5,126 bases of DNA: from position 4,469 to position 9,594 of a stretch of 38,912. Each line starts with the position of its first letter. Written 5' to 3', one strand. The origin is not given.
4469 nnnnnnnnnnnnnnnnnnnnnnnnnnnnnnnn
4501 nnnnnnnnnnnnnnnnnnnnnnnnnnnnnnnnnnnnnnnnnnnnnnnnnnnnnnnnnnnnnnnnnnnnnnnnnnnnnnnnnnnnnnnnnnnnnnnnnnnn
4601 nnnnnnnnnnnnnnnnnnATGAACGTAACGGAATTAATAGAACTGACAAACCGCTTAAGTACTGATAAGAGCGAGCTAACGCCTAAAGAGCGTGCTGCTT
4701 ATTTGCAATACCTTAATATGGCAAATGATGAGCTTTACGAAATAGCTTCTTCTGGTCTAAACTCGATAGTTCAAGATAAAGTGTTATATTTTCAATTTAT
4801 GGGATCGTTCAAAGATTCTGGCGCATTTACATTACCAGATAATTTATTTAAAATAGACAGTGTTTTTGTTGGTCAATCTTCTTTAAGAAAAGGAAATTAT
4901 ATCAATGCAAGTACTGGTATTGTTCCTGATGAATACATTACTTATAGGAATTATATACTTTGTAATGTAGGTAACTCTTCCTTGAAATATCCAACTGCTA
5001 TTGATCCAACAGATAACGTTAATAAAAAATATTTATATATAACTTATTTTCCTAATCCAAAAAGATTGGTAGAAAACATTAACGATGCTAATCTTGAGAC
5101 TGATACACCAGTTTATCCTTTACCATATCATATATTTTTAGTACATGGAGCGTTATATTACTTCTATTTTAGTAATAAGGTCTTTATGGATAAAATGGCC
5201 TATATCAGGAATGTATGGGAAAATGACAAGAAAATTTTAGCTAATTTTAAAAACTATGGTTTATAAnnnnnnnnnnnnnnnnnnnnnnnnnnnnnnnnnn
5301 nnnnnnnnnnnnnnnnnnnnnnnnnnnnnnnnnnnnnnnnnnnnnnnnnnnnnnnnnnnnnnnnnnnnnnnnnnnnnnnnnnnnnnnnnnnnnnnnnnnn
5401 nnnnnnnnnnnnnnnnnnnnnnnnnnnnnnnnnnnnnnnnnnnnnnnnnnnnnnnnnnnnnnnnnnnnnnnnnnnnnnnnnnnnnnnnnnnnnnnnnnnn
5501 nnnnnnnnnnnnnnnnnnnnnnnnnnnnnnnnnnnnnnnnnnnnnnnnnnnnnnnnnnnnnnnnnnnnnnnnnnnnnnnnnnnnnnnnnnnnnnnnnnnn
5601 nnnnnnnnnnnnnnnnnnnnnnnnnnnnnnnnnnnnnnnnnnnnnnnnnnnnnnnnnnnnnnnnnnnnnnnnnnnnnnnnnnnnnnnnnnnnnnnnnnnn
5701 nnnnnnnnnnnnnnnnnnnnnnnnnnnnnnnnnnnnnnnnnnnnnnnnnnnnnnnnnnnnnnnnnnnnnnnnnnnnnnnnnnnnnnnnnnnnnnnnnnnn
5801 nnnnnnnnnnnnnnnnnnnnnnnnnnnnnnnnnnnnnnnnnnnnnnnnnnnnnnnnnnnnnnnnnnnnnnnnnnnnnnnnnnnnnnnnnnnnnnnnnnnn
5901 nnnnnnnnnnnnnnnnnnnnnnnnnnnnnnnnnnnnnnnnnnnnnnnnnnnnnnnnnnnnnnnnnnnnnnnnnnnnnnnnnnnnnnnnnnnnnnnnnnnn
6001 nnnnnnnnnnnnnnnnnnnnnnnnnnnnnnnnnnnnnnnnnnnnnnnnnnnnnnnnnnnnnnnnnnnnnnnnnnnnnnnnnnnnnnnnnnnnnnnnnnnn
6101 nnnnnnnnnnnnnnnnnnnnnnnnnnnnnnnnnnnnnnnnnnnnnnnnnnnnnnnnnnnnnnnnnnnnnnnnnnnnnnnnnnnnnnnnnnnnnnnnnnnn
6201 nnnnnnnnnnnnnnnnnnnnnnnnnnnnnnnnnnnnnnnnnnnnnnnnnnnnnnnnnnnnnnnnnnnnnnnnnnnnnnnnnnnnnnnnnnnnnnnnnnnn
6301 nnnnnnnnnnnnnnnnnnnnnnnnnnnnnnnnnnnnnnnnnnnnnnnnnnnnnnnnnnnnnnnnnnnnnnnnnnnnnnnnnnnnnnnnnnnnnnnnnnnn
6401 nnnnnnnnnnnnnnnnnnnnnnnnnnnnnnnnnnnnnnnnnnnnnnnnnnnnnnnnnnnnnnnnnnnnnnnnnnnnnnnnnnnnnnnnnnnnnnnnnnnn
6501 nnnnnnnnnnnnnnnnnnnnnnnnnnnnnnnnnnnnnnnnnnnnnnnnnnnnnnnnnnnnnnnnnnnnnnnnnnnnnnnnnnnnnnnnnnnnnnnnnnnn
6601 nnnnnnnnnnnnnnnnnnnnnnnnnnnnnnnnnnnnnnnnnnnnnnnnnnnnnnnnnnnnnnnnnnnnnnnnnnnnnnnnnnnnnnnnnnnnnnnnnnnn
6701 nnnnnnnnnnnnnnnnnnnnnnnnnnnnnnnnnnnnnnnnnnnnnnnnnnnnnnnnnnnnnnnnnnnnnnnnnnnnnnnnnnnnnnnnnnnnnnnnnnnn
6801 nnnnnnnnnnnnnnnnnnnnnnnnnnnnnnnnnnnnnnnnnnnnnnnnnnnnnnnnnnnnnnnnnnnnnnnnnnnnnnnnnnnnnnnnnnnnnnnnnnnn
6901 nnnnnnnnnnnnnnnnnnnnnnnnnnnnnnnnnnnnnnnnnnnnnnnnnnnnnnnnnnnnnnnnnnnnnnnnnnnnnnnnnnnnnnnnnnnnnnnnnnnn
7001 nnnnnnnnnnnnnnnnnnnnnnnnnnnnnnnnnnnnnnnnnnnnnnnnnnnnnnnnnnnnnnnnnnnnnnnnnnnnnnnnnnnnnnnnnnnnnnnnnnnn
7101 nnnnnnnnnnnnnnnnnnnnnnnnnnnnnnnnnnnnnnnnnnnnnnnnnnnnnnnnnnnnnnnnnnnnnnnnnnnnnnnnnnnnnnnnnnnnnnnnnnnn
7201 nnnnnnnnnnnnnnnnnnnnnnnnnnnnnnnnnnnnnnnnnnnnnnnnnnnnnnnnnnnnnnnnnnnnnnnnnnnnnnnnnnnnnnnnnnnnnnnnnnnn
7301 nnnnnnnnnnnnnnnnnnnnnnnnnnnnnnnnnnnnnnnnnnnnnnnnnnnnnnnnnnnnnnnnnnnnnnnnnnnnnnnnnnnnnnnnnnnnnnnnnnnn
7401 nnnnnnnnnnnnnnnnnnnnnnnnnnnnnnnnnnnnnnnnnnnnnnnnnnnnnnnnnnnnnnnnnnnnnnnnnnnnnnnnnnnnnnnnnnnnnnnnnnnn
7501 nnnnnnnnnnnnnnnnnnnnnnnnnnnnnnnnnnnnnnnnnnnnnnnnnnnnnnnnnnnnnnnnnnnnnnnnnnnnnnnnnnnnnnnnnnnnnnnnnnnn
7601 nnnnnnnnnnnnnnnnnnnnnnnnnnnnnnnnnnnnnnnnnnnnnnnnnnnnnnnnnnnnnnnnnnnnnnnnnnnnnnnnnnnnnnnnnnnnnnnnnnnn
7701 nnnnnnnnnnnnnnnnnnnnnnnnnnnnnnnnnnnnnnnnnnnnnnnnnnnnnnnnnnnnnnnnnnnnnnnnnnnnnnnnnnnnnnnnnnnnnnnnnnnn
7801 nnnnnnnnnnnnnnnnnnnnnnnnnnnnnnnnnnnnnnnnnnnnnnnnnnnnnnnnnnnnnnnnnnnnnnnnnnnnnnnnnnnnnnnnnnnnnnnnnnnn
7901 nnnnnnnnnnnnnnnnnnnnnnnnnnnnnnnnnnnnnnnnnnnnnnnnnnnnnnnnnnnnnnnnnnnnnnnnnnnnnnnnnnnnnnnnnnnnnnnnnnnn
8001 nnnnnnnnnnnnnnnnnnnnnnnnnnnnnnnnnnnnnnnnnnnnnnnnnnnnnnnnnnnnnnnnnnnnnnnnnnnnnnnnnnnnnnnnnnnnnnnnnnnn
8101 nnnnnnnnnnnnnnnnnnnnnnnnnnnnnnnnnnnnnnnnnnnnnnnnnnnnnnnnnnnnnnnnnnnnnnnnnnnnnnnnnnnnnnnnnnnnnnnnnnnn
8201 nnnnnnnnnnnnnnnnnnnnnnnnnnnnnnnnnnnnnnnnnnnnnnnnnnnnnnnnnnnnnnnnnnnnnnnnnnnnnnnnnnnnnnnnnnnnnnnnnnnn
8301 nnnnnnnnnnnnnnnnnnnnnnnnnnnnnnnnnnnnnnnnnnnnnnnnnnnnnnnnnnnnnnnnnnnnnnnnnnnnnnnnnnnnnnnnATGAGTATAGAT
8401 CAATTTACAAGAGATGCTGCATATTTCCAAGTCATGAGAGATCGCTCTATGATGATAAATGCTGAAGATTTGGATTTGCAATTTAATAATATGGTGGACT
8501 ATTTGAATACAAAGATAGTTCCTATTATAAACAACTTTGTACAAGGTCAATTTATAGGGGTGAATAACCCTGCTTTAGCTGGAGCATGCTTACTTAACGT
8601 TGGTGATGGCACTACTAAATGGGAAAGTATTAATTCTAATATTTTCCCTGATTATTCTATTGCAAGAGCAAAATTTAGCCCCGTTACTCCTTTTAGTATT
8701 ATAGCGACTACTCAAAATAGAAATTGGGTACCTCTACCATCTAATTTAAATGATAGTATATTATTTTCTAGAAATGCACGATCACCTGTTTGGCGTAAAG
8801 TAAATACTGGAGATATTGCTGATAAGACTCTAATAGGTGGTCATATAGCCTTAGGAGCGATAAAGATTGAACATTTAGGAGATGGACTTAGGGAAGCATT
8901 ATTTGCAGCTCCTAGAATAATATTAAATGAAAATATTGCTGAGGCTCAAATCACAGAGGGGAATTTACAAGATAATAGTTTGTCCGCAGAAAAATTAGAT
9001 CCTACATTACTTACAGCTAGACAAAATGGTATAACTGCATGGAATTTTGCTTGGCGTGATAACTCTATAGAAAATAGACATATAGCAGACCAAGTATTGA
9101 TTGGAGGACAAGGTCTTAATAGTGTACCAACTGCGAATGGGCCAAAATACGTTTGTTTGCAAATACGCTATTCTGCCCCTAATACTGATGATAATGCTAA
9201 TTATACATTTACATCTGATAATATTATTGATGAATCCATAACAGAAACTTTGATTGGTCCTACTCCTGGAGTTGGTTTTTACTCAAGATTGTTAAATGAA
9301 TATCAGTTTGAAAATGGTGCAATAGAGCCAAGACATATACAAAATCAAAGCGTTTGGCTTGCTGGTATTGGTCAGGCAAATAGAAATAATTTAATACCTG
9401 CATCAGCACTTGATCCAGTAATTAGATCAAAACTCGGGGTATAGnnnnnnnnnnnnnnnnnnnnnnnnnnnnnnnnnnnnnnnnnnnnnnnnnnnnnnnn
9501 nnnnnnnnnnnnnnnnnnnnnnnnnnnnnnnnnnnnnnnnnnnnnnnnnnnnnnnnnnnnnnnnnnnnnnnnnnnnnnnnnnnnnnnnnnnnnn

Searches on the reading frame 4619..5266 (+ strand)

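Call 43: search_protein_families(library=pfam, proteins=[window:4619-5266:+], max_evalue=0.1)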
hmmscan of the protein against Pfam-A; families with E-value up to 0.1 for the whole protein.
window:4619-5266:+ (215 aa): 1 family
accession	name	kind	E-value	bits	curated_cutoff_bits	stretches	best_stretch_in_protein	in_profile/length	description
PF24175.2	SU10_adaptor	-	9.8e-07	29.8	27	1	1-183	1-156/194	SU10 adaptor protein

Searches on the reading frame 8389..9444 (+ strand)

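Call 43: search_protein_families(library=pfam, proteins=[window:8389-9444:+], max_evalue=0.1)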
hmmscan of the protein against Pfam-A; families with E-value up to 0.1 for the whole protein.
window:8389-9444:+ (351 aa): 1 family
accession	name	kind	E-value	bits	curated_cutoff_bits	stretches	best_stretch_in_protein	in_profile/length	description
PF17385.8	LBP_M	-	0.092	12.7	25.2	0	14-62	57-107/221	Lacto-N-biose phosphorylase central domain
